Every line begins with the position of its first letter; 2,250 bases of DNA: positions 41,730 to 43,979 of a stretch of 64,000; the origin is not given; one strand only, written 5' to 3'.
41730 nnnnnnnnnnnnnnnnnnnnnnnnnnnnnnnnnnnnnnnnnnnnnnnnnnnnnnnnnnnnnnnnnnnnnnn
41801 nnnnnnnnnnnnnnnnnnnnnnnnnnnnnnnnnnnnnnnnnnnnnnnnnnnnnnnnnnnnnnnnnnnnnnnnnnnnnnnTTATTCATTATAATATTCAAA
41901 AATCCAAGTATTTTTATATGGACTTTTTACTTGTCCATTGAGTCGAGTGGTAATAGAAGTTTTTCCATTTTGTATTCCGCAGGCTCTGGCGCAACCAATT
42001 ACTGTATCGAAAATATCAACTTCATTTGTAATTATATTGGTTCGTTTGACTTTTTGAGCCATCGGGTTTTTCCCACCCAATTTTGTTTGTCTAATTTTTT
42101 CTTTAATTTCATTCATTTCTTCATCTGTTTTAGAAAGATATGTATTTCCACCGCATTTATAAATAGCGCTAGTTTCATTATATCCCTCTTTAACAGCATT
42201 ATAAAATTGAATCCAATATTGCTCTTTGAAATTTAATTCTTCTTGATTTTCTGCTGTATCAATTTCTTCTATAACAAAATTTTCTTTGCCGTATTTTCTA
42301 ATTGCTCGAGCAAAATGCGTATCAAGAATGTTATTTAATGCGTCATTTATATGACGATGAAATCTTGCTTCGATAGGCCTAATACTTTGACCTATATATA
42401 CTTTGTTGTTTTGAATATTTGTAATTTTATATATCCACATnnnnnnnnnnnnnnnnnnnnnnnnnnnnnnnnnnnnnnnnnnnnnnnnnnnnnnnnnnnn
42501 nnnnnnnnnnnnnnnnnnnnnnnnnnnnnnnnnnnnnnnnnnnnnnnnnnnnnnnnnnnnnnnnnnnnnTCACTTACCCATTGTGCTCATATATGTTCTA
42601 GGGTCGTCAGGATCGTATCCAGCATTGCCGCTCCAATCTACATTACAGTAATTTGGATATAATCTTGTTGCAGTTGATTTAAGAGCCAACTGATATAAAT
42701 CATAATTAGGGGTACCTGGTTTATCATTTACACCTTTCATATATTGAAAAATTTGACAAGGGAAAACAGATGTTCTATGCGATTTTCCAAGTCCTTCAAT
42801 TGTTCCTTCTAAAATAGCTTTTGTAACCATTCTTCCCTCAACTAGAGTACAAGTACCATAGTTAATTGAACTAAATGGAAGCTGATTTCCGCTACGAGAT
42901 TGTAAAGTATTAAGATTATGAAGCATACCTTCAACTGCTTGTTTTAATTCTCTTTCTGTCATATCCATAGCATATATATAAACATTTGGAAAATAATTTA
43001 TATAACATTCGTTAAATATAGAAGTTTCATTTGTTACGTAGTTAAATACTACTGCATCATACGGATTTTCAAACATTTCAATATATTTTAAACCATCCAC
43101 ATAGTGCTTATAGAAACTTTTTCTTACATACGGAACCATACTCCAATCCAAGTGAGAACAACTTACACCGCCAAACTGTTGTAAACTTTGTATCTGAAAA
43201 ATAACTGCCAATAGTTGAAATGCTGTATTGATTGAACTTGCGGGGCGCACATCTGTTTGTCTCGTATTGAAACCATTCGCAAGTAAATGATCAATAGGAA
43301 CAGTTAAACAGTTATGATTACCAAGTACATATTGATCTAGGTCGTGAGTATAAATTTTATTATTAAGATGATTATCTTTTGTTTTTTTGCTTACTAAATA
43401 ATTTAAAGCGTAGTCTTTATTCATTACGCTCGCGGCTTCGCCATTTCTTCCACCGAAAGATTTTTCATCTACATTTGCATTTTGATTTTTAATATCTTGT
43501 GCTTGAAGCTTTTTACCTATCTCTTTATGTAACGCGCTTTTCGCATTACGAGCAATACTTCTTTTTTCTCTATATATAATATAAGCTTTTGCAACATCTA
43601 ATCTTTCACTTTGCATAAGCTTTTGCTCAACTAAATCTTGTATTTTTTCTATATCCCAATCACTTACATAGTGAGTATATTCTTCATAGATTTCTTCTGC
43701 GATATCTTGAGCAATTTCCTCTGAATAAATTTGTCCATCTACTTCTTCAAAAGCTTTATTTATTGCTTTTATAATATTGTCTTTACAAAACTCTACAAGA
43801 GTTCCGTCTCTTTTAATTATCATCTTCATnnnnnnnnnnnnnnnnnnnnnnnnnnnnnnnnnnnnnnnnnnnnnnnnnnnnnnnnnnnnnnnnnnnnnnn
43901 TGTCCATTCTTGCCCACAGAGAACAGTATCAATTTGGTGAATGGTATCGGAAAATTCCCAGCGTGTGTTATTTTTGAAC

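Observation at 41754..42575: nrdD split by a group I intron carrying a GIY-YIG homing endonuclease, inserted exactly in the conserved MG|CR motif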

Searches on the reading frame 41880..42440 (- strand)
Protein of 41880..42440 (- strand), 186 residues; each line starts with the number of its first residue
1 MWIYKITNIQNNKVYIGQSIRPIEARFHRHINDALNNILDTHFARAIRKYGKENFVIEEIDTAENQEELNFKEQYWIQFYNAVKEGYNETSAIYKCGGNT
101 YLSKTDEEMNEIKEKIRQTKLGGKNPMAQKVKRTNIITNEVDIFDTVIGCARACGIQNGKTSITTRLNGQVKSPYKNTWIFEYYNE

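Call 4: search_protein_families(library=pfam, proteins=[window:41880-42440:-])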
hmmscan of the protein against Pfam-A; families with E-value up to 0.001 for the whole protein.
window:41880-42440:- (186 aa): 2 families
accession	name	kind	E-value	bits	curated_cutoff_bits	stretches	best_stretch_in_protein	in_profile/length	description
PF01541.30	GIY-YIG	-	1.2e-07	32.3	22.6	1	1-88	2-78/78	GIY-YIG catalytic domain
PF19835.5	SegE_GIY-YIG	-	0.00023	21.8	25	0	2-18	19-35/123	Putative endonuclease segE, GIY-YIG domain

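Call 17: find_related_loci(query=window:41880-42440:-, collection=viral_contigs, flank=3000)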
Query window:41880-42440:- (186 aa) in viral_contigs; peptide patterns used: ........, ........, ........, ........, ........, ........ (x = any residue, [..] = any of these).
68 stretches matched a pattern; 59 encode a relative of the query (tblastn E <= 1e-3); 59 distinct loci.
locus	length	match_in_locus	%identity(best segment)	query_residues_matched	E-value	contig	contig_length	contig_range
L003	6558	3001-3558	84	1-186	1e-107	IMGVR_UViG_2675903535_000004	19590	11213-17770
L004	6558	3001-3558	83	1-186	3e-107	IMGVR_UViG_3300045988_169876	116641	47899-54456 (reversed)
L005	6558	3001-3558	83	1-186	1e-106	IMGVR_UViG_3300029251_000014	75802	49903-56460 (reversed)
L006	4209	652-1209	83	1-186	1e-106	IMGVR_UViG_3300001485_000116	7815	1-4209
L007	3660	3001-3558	82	1-186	1e-106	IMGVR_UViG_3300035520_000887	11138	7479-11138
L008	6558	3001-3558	83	1-186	2e-106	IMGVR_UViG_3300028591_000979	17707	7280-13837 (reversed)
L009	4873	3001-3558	82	1-186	3e-106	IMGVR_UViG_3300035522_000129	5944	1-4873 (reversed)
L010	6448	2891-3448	82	1-186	1e-105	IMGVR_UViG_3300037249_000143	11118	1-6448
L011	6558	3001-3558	81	1-186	2e-105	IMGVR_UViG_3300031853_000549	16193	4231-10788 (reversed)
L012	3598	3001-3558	82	1-186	4e-106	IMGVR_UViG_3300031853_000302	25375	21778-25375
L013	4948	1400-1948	84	1-183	2e-105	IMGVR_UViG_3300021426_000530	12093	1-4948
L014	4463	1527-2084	83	1-186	1e-105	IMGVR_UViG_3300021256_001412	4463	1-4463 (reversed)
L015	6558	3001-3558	83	1-186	9e-105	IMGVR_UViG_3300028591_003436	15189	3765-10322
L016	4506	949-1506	83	1-186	9e-105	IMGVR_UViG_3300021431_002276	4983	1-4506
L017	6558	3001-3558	83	1-186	1e-104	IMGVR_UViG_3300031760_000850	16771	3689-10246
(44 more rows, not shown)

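Call 30: search_protein_families(library=pfam, proteins=[window:41880-42440:-], max_evalue=10)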
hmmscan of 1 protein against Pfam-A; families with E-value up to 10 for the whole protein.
window:41880-42440:- (186 aa): 5 families
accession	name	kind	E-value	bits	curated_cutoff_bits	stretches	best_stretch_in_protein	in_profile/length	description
PF01541.30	GIY-YIG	-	1.2e-07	32.3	22.6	1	1-88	2-78/78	GIY-YIG catalytic domain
PF19835.5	SegE_GIY-YIG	-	0.00023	21.8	25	2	2-18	19-35/123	Putative endonuclease segE, GIY-YIG domain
PF15980.10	ComGF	-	0.016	15.9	27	1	64-140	5-85/100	Putative Competence protein ComGF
PF14413.11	Thg1C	-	0.23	12.2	26.3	1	29-144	10-115/116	Thg1 C terminal domain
PF08579.17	RPM2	-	1.1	10.1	27.6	1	100-149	23-68/119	Mitochondrial ribonuclease P subunit (RPM2)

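Call 34: search_dna_similar(query=window:41880-42440:-, collection=phages, mode=protein, max_rows=25, max_evalue=0.001)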
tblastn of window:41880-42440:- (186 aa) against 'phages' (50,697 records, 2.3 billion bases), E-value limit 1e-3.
Records with a match: 519; places in all: 564; records where one place covers at least 80% of the query: 32.
Best place of each record, by identity: <60% 519.
By first word of the organism name: Salmonella 144; Staphylococcus 54; Escherichia 48; Vibrio 31; Enterococcus 27; Bacillus 24; Klebsiella 24; uncultured 22; Flavobacterium 19; Pseudomonas 17; and 39 more.
By host as written in the record: - 93; Salmonella enterica 22; Salmonella enterica subsp. enterica serovar Enteritidis PT1 17; Escherichia coli 13; Escherichia coli O157:H7 12; Staphylococcus aureus 12; Salmonella enterica subsp. enterica serovar Typhimurium 11; Klebsiella pneumoniae 10; and 175 more.
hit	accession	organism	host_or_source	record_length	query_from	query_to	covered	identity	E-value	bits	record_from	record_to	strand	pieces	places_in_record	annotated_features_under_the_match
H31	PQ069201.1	Bacillus phage C30-3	Bacillus sp. C30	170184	1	186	100%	33.2%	1e-14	77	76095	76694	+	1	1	record has no annotation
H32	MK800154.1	Enterococcus phage Entf1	Enterococcus faecalis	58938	1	181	97%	31.9%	2e-8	58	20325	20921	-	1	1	putative homing endonuclease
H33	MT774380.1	uncultured phage cr1_1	human feces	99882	3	136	72%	42.3%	2e-18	87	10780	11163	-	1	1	endonuclease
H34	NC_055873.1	uncultured phage cr1_1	human feces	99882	3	136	72%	42.3%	2e-18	87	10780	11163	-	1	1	homing endonuclease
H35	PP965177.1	Bacillus phage KoopaTroopa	Bacillus thuringiensis serovar kurstaki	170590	1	121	65%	45.9%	2e-18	87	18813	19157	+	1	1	GIY-YIG nuclease family protein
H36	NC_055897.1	uncultured phage cr114_1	human feces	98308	3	186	99%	30.1%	2e-8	59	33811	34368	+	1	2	homing endonuclease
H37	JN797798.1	Bacillus phage BCU4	Bacillus cereus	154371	3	166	88%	33.0%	1e-11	68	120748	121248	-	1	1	putative endonuclease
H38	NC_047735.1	Bacillus phage BCU4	Bacillus cereus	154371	3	166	88%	33.0%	1e-11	68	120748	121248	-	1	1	putative endonuclease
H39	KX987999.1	Bacillus phage BCP12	Bacillus cereus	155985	3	166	88%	33.0%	1e-11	68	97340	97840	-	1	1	putative endonuclease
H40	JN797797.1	Bacillus phage BCP78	Bacillus cereus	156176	3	166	88%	33.0%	1e-11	68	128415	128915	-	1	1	putative endonuclease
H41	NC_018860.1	Bacillus phage BCP78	Bacillus cereus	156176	3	166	88%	33.0%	1e-11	68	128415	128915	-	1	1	homing endonuclease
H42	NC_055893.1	uncultured phage cr4_1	human feces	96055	3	186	99%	29.3%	8e-6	51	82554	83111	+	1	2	homing endonuclease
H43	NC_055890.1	uncultured phage cr56_1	human feces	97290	3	138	73%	39.2%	2e-13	73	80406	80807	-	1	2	homing endonuclease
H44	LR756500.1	uncultured phage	metagenomic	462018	1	159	85%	32.9%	6e-9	60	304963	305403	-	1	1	record has no annotation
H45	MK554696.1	Fusobacterium phage Fnu1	Fusobacterium nucleatum ATCC 10953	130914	1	148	80%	34.9%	8e-14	74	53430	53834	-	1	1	GIY-YIG nuclease family protein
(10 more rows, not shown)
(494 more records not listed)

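Call 52: search_solved_structures(query=window:41880-42440:-, max_evalue=1, show_alignments=2)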
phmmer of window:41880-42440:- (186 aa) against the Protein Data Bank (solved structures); distinct sequences matched with E-value up to 1: 7.
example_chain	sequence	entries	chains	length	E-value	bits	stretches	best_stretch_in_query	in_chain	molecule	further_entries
1mk0_A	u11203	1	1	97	8e-06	29.5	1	3-93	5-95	Intron-associated endonuclease 1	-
1ln0_A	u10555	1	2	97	1e-05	29.2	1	3-93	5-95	intron-associated endonuclease 1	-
3dlc_A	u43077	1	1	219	0.035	17.7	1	21-148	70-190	Putative S-adenosyl-L-methionine-dependent Methyltransferase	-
6wgh_A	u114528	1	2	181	0.12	15.9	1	27-167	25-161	GTPase NRas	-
6pq3_A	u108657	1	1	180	0.12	15.9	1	27-167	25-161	GTPase KRas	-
6yfs_AA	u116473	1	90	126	0.89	13.1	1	132-173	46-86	coat protein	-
6gyt_B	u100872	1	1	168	0.95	13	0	56-98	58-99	Histone acetyltransferase p300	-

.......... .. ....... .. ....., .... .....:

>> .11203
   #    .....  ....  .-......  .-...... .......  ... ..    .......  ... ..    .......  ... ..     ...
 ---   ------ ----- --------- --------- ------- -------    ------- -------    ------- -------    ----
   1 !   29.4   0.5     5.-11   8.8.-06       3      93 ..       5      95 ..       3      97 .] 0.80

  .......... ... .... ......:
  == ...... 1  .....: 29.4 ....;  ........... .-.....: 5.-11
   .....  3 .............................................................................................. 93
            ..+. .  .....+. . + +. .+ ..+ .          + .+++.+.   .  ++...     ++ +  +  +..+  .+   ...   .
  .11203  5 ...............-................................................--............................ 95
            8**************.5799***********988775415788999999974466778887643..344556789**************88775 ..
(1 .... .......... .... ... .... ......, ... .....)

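Call 56: find_encoding_contigs(protein=window:41880-42440:-, flank=2000, max_places=5)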
Protein window:41880-42440:- (186 aa): no gene with exactly this product is on record in the collection.

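Call 63: search_protein_families(library=phrogs, proteins=[window:41880-42440:-], max_evalue=0.001)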
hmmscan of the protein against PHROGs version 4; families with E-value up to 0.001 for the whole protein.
window:41880-42440:- (186 aa): 5 families
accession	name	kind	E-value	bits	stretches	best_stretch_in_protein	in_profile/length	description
phrog_314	-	DNA, RNA and nucleotide metabolism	5e-24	86.1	1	3-184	181-390/574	homing endonuclease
phrog_7168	-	DNA, RNA and nucleotide metabolism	1.7e-22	81.2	1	2-152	3-155/284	homing endonuclease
phrog_5123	-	DNA, RNA and nucleotide metabolism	4.2e-16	60.2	1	2-121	3-118/152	homing endonuclease with GIY-YIG motif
phrog_19446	-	DNA, RNA and nucleotide metabolism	4.6e-12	47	1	3-133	4-129/254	homing endonuclease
phrog_20015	-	DNA, RNA and nucleotide metabolism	0.00059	21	0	3-30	5-32/46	endonuclease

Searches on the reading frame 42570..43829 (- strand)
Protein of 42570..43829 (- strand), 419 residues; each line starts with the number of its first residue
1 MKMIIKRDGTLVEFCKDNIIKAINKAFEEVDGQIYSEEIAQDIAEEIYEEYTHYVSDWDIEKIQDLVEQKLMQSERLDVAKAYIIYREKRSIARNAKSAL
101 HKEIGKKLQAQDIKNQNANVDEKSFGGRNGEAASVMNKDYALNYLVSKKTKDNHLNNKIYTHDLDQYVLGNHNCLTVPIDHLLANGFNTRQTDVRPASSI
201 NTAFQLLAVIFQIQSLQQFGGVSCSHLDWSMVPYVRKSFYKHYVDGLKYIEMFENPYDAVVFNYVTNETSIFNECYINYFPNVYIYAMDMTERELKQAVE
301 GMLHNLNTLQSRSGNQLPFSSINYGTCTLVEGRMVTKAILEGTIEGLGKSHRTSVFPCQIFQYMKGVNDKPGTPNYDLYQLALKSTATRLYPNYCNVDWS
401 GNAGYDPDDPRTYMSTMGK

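Call 4: search_protein_families(library=pfam, proteins=[window:42570-43829:-])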
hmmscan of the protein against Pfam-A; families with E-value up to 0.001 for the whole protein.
window:42570-43829:- (419 aa): 2 families
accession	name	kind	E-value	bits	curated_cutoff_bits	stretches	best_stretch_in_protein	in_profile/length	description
PF13597.11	NRDD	-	8.8e-61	206.7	26.2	1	117-415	2-260/562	Anaerobic ribonucleoside-triphosphate reductase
PF03477.21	ATP-cone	-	3.4e-21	76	25.8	1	2-91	1-87/88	ATP cone domain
